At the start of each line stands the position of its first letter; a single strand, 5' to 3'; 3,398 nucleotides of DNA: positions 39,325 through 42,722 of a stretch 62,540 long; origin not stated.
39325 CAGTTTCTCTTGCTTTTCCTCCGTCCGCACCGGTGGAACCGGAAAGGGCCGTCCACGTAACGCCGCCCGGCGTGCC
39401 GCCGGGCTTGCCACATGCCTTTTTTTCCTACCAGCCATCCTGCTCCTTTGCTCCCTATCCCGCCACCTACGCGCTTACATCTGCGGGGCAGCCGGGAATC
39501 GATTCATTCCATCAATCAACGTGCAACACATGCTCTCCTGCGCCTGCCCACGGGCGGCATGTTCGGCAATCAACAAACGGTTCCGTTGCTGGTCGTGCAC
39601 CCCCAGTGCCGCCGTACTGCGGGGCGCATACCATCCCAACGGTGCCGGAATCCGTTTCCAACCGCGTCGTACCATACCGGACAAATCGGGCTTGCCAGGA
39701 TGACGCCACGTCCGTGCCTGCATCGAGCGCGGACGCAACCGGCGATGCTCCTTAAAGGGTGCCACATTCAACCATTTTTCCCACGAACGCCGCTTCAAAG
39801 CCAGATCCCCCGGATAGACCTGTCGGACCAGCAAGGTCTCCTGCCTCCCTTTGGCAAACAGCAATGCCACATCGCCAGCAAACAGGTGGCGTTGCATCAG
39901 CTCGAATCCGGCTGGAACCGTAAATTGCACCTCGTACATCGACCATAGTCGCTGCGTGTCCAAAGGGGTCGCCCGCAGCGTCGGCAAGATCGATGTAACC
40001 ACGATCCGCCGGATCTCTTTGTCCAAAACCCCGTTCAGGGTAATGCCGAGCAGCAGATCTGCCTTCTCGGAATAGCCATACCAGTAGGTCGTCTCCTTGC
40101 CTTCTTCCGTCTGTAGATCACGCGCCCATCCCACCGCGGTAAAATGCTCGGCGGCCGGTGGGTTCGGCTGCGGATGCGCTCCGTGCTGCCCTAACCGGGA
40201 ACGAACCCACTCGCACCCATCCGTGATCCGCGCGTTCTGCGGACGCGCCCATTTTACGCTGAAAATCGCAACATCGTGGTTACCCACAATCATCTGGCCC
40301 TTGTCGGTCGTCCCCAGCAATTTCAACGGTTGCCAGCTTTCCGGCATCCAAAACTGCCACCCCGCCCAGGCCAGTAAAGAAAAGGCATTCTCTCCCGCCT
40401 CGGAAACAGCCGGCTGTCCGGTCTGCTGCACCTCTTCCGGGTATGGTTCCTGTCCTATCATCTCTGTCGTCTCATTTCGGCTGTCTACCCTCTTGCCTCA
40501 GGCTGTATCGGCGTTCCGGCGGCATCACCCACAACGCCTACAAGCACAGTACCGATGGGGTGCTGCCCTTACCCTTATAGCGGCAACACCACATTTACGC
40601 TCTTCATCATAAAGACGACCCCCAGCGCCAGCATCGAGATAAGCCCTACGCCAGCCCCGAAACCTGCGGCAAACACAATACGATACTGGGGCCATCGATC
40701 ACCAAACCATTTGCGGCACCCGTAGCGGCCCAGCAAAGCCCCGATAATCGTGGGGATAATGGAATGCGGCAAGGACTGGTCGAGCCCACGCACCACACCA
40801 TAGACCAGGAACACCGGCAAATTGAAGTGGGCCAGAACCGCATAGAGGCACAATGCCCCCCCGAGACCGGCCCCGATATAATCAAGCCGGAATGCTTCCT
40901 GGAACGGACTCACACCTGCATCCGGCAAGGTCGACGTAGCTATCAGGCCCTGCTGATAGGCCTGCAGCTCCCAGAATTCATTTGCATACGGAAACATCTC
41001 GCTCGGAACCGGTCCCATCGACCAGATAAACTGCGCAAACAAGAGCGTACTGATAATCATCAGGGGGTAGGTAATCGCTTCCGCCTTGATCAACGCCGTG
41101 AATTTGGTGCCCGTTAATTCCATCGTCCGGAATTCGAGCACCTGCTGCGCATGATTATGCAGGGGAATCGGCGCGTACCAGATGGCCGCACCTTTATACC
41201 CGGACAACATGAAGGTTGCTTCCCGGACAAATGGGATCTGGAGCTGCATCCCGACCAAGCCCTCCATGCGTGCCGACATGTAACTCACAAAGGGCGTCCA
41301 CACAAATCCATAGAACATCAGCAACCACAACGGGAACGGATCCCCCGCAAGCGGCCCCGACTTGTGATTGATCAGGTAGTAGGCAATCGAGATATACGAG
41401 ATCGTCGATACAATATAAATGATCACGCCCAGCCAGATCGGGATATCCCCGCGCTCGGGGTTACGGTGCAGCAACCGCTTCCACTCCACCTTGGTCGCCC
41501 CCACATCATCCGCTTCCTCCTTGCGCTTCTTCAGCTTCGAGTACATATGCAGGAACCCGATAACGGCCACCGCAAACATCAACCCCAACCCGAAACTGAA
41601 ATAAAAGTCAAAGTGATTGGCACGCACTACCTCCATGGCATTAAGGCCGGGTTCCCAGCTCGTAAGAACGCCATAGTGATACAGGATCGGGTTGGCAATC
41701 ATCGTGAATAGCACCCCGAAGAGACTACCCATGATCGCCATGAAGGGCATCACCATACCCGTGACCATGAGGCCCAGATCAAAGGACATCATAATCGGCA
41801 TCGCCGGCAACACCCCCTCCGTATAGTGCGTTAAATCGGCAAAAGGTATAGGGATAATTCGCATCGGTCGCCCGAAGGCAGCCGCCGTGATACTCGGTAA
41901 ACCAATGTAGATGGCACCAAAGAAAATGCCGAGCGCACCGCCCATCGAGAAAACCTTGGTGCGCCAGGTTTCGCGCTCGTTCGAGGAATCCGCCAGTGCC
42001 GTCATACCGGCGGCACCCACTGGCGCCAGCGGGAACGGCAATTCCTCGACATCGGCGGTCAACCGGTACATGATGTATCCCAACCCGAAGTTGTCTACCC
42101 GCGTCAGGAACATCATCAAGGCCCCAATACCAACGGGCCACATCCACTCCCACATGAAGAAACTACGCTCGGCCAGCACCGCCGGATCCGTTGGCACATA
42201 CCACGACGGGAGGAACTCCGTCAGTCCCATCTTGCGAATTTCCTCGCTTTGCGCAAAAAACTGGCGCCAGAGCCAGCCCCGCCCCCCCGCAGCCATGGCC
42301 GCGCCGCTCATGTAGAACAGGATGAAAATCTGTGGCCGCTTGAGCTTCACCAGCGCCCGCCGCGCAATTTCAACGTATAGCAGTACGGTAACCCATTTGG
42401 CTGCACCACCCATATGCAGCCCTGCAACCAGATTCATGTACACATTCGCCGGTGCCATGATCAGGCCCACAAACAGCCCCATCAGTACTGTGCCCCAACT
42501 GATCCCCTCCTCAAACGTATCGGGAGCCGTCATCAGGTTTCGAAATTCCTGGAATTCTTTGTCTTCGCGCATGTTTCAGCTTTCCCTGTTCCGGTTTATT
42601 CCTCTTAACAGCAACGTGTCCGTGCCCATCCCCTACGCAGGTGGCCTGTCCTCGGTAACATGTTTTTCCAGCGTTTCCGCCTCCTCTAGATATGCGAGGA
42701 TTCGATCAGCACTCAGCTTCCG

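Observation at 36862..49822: Eight-gene, ~13-kb operon built from MacB/FtsX-type ABC parts plus unusual partners, matching no system I can name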

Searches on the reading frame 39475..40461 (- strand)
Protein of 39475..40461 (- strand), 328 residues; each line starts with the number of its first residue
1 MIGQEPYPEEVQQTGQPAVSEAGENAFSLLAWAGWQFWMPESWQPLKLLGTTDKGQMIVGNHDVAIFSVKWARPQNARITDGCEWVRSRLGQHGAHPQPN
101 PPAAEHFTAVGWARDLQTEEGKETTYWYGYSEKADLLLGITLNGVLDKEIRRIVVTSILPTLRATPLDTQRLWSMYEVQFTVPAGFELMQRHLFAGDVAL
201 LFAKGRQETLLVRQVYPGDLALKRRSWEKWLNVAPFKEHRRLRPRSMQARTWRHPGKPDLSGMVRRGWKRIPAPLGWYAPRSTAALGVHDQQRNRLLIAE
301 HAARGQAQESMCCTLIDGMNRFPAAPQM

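Call 4: search_protein_families(library=pfam, proteins=[window:39475-40461:-], max_evalue=0.1)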
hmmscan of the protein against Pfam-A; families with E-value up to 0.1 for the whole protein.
window:39475-40461:- (328 aa): 0 families

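Call 5: search_protein_families(library=ncbifam, proteins=[window:39475-40461:-], max_evalue=0.1)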
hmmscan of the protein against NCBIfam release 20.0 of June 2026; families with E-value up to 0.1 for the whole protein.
window:39475-40461:- (328 aa): 0 families
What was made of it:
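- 39475..40461 (-): S: 328-aa soluble protein without a signal peptide, made of two tandem PsbP/Mog1/Eag-chaperone-like alpha/beta domains. No Pfam or NCBIfam hit (calls 4, 5).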

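Call 28: find_homologous_proteins(query=window:39475-40461:-)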
Query window:39475-40461:- (328 aa): 99 proteins with E <= 0.001 among 2287 candidates.
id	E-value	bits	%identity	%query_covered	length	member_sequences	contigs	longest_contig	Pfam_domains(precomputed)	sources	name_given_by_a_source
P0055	5.9e-225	764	99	100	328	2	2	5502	-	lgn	-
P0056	8.7e-117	408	59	91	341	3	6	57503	-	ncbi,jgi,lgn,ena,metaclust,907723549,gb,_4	metaclust:\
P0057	2.9e-116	406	59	93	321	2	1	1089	-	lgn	-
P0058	9.2e-116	405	60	89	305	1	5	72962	-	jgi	-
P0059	2.0e-112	394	58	90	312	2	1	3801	-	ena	-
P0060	2.6e-112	393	60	89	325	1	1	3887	-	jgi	jgi:hypothetical protein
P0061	7.1e-112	392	58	89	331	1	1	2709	-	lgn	-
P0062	1.6e-111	391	56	90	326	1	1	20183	-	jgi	jgi:hypothetical protein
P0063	3.6e-109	383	57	90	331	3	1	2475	-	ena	-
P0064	1.2e-108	381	53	92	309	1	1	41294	-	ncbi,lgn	-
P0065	2.5e-108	380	59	86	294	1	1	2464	-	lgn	-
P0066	7.4e-108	379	57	86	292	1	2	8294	-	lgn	-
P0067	9.2e-107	375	57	90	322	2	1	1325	-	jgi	jgi:hypothetical protein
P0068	3.0e-106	374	57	89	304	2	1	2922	-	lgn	-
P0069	3.3e-106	373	59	86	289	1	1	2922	-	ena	-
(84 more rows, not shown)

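Call 35: predict_structure(alignment_id=A4)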
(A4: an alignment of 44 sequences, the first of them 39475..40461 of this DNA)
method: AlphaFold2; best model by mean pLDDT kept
length: 328 residues; sequences in the alignment: 44
mean_pLDDT: 92.9   pTM: 0.87
mean pLDDT of the five models: 92.9, 92.3, 92.2, 92.2, 92.1
residues with pLDDT >= 90: 280; 70-90: 24; 50-70: 19; < 50: 5
segments of 3 or more residues with pLDDT < 50: 17-20
pLDDT, mean of each block of 10 residues (from residue 1): 59 52 75 97 96 96 97 88 97 97 98 93 96 97 96 97 97 95 97 96 97 98 98 95 97 98 98 93 98 98 98 97 83
secondary structure, 60 per line:
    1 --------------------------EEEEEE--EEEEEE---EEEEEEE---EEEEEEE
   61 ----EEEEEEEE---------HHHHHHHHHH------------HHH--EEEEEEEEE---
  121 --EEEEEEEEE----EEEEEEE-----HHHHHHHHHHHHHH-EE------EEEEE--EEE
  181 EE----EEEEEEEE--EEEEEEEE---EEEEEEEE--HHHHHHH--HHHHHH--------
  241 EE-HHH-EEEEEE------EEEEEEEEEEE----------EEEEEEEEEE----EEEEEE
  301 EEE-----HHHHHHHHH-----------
elements in order: E27-32 E35-40 E44-50 E54-60 E65-72 H82-91 E109-117 E123-131 E136-142 H148-161 E171-175 E178-182 E187-194 E197-204 E208-215 H218-224 H227-232 E248-253 E260-270 E281-290 E295-303 H309-317
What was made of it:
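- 39475..40461 (-): AF2 pLDDT 92.9 (call 35).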

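Call 38: fold_search(model_id=the predicted structure, library=pdb)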
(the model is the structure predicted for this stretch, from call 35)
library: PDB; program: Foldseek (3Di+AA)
matches with E <= 10: 1329; with E <= 0.001: 3
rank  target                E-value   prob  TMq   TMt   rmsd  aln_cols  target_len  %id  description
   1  8z9d_P                1.8e-04  1.00  0.28  0.42   7.3       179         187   11  cryo-EM structure of PSII-LHCII megacomplex from spinach (released 2024-11-13)
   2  5xnl_P                2.1e-04  1.00  0.26  0.39   8.3       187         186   12  Structure of stacked C2S2M2-type PSII-LHCII supercomplex from Pisum sativum (released 2017-09-20)
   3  4rti                  6.1e-04  1.00  0.28  0.45   7.0       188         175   12  The crystal structure of PsbP from Spinacia oleracea (released 2015-03-11)
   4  4rth_A                1.2e-03  1.00  0.27  0.47   7.0       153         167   10  The crystal structure of PsbP from Zea mays (released 2015-03-11)
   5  6kac_P                1.2e-03  1.00  0.28  0.43   7.2       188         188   11  Cryo-EM structure of the C2S2-type PSII-LHCII supercomplex from Chlamydomonas reihardtii (released 2019-10-23)
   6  3jcu_P                1.3e-03  1.00  0.27  0.43   7.9       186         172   12  Cryo-EM structure of spinach PSII-LHCII supercomplex at 3.2 Angstrom resolution (released 2016-05-25)
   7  1v2b_A                1.5e-03  1.00  0.27  0.49   6.4       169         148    8  Crystal Structure of PsbP Protein in the Oxygen-Evolving Complex of Photosystem II from Higher Plants (released 2004-05-18)
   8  6xrr_D                2.0e-03  1.00  0.23  0.44  10.0       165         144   12  Structure of SciW bound to the Rhs1 Transmembrane Domain from Salmonella typhimurium (released 2020-12-30)
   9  9i4t_P                2.1e-03  1.00  0.26  0.41   8.4       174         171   12  Photosystem II from Arabidopsis thaliana (released 2026-03-25)
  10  6xrr_B                5.8e-03  0.99  0.23  0.44   9.5       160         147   10  Structure of SciW bound to the Rhs1 Transmembrane Domain from Salmonella typhimurium (released 2020-12-30)
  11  5zx9                  7.5e-03  1.00  0.28  0.48   5.8       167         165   10  Crystal structure of apo form fibronectin-binding protein Apa from Mycobacterium tuberculosis (released 2019-05-29)
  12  5yvf_B                8.0e-03  0.10  0.10  0.11  19.2       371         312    8  Crystal structure of BFA1 (released 2018-08-08)
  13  3wa5_B                8.9e-03  0.99  0.25  0.55   6.7       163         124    8  Crystal Structure of type VI peptidoglycan muramidase effector Tse3 in complex with its cognate immunity protein Tsi3 (released 2013-10-02)
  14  6xrr_H                1.0e-02  0.97  0.22  0.42  10.5       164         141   11  Structure of SciW bound to the Rhs1 Transmembrane Domain from Salmonella typhimurium (released 2020-12-30)
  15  6xrr_I                1.2e-02  0.97  0.23  0.42   9.3       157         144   11  Structure of SciW bound to the Rhs1 Transmembrane Domain from Salmonella typhimurium (released 2020-12-30)
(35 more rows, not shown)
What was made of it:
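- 39475..40461 (-): Foldseek matches PsbP (2e-4), SciW Eag chaperone, Tsi3 and Mog1 (call 38).
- On PsbP / Mog1 / DUF1795 (Eag chaperone) fold: Foldseek E = 2e-4 to 1e-2 and target-normalised TM-score 0.4-0.55 to PsbP, SciW, Tsi3 and Mog1, with each hit covering about half of S (call 38).
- Closest known: PqqD/RRE peptide-binding domains with partner proteins. Same: S has the PsbP/Mog1/Eag fold used by T6SS chaperones to hold hydrophobic segments (call 38).
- S resembles Eag/PsbP-type binding scaffolds (call 38).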

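Call 71: search_protein_families(library=padloc, proteins=[window:39475-40461:-], max_evalue=0.001)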
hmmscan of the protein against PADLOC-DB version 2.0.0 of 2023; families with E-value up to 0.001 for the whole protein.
window:39475-40461:- (328 aa): 0 families

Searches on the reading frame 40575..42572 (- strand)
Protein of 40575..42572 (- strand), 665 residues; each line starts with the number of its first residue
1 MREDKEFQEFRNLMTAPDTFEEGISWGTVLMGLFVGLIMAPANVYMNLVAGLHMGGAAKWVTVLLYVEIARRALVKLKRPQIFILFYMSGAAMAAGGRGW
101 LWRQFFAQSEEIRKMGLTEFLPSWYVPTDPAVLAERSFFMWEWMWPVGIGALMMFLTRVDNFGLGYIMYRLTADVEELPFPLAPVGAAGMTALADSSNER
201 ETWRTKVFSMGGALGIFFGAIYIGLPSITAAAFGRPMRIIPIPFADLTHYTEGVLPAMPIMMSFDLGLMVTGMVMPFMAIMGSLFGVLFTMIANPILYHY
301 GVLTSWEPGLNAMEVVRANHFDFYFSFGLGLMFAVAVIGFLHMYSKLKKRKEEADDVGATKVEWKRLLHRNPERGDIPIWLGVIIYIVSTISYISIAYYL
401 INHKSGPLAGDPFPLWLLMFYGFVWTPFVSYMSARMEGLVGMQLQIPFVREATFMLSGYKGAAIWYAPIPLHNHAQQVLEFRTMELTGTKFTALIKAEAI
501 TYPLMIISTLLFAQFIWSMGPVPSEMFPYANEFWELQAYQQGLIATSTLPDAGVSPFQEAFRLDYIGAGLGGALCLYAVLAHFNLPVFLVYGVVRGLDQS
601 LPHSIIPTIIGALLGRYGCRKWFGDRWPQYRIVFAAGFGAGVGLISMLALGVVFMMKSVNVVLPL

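Call 4: search_protein_families(library=pfam, proteins=[window:40575-42572:-], max_evalue=0.1)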
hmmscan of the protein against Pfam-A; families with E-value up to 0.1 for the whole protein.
window:40575-42572:- (665 aa): 0 families

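Call 5: search_protein_families(library=ncbifam, proteins=[window:40575-42572:-], max_evalue=0.1)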
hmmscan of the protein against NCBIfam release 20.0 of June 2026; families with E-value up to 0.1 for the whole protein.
window:40575-42572:- (665 aa): 1 family
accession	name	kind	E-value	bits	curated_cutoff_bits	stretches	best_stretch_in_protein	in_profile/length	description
NF046088.1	anchor_EppA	equivalog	0.077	13.4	90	0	82-95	10-23/58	EPS-associated small membrane protein EppA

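Call 25: search_solved_structures(query=A2, max_evalue=10, show_alignments=1)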
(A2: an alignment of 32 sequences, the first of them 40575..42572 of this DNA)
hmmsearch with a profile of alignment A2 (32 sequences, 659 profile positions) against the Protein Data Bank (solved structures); distinct sequences matched with E-value up to 10: 0.

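Call 27: search_protein_families(library=pfam, alignment_id=A2, max_evalue=0.1)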
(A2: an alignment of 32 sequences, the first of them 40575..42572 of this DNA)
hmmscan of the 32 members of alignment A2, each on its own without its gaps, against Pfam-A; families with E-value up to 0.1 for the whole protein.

A. member 1, window:40575-42572:- (665 aa): 0 families

B. families by the number of members that match (of 32 scanned): 5 families
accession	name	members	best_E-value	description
PF03169.20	OPT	14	6.1e-12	OPT oligopeptide transporter protein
PF18955.5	DUF5698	3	0.017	Domain of unknown function (DUF5698)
PF01773.25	Nucleos_tra2_N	1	0.0079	Na+ dependent nucleoside transporter N-terminus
PF10277.15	Frag1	1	0.011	Frag1/DRAM/Sfk1 family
PF23529.1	Microp_apicomplexa_16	1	0.041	Apicomplexa microprotein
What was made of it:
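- On OPT oligopeptide transporter family (PF03169): 14 of 32 orthologues match, best E = 6e-12 (call 27).
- Closest known: OPT oligopeptide transporter family. Same: O orthologues hit OPT, 14 of 32 with best E = 6e-12 (call 27).
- OPT hits in O orthologues (call 27).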

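Call 71: search_protein_families(library=padloc, proteins=[window:40575-42572:-], max_evalue=0.001)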
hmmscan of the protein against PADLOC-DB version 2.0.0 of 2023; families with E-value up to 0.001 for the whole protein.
window:40575-42572:- (665 aa): 0 families

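Call 89: find_related_loci(query=A2, collection=metagenome_contigs, flank=9000)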
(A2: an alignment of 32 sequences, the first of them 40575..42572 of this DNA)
Query A2 (665 aa) in metagenome_contigs; peptide patterns used: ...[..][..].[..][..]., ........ (x = any residue, [..] = any of these).
600 stretches matched a pattern (row limit reached: there are more); 564 encode a relative of the query (tblastn E <= 1e-3); the best 80 are kept; 80 distinct loci.
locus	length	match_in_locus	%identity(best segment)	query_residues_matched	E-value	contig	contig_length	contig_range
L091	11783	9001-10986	71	1-662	0e+0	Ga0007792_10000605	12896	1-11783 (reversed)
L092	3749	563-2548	68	1-662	0e+0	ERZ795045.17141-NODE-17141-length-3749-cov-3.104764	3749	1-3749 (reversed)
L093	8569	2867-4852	70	1-662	0e+0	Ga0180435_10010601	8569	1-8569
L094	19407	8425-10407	71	1-661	0e+0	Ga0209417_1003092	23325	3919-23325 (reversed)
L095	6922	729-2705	63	1-659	0e+0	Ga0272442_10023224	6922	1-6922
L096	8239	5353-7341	63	1-664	0e+0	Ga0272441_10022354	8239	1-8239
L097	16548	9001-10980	62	1-660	0e+0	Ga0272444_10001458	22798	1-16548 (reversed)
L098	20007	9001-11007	60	1-665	0e+0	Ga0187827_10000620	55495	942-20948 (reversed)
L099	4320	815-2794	61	1-659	0e+0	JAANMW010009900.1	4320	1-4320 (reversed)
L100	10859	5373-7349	59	1-659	0e+0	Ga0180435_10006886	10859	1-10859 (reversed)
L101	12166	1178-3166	59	1-664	0e+0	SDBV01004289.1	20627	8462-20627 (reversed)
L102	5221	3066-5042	58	3-658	0e+0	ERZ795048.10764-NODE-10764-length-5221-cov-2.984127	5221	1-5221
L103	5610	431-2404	59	1-658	0e+0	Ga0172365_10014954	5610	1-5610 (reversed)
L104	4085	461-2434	58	1-658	0e+0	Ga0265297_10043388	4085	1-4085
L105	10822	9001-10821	58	1-614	0e+0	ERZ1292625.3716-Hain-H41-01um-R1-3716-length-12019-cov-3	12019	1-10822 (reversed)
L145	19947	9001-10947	45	1-660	0e+0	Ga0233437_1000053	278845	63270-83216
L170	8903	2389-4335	45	1-660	0e+0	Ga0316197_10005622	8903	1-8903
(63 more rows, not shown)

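Call 93: search_protein_families(library=pfam, proteins=[L145:11069-11704:+, L170:4632-5255:+, L170:5231-7717:+, L145:14557-17076:-, L145:13453-13893:-, L145:17459-19594:+], max_evalue=0.01)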
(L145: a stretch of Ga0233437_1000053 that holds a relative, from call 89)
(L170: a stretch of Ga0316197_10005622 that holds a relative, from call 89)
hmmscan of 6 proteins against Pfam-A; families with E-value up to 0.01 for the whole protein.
L145:11069-11704:+ (211 aa): 0 families

L170:4632-5255:+ (207 aa): 0 families

L170:5231-7717:+ (828 aa): 1 family
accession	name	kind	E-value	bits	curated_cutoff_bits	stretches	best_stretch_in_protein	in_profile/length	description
PF09586.16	YfhO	-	5.7e-10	38.7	28.5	1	720-804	750-834/835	Bacterial membrane protein YfhO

L145:14557-17076:- (839 aa): 3 families
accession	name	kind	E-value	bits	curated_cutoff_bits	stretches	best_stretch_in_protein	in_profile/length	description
PF00664.28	ABC_membrane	-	5e-29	102.3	28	1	28-296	4-273/274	ABC transporter transmembrane region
PF00005.33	ABC_tran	-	8.4e-28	98.1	25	2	359-469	1-92/137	ABC transporter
PF02463.25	SMC_N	-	4.6e-06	26.7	40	1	460-810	121-211/220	RecF/RecN/SMC N terminal domain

L145:13453-13893:- (146 aa): 2 families
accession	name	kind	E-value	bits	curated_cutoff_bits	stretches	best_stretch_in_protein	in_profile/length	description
PF13581.12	HATPase_c_2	-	2.3e-22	79.8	27.4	1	12-136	3-127/127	Histidine kinase-like ATPase domain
PF02518.31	HATPase_c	-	0.00015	22.6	26.4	1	42-121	7-87/111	Histidine kinase-, DNA gyrase B-, and HSP90-like ATPase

L145:17459-19594:+ (711 aa): 4 families
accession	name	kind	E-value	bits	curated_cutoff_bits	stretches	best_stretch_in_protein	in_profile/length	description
PF07228.17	SpoIIE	-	5.1e-45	154.2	25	1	519-710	2-191/192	Stage II sporulation protein E (SpoIIE)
PF00672.30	HAMP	-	9.7e-13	48.7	25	1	412-456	2-46/53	HAMP domain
PF02743.24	dCache_1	-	9.2e-06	25.8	45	1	199-261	91-156/240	Cache domain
PF22673.2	MCP-like_PDC_1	-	0.00017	22.4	27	1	201-258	52-110/113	Methyl-accepting chemotaxis protein-like, first PDC sensor domain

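Call 96: search_solved_structures(query=A7, max_evalue=10, show_alignments=1)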
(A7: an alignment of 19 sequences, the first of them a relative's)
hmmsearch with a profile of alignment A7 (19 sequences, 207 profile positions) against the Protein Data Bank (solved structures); distinct sequences matched with E-value up to 10: 1.
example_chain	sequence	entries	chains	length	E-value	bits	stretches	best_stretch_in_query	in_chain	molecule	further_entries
3bcy_A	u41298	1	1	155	0.21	14.3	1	90-127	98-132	Protein YER067W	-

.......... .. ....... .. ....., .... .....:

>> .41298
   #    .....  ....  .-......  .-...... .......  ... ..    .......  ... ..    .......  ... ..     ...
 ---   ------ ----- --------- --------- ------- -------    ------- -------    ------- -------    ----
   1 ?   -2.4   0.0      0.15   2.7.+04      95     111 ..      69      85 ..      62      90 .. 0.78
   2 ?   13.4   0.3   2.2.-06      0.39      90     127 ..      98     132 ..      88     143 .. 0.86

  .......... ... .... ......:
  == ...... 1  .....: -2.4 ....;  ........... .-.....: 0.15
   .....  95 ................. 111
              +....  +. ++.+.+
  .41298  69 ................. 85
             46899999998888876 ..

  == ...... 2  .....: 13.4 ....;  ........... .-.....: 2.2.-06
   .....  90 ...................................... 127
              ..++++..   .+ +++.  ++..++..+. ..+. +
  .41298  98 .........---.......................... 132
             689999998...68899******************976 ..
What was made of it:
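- Y has no detectable similarity to anything (calls 93, 96) and is clade-restricted.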

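Call 101: search_dna_similar(query=window:40575-42572:-, collection=plasmids, mode=protein, max_rows=10)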
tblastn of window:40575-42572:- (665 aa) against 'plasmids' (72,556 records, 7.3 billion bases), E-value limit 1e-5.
No match.

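Call 102: search_dna_similar(query=window:40575-42572:-, collection=phages, mode=protein, max_rows=10)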
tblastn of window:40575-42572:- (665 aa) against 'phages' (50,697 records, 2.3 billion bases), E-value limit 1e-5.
No match.
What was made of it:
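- O is absent from the plasmid and phage collections (calls 101, 102).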
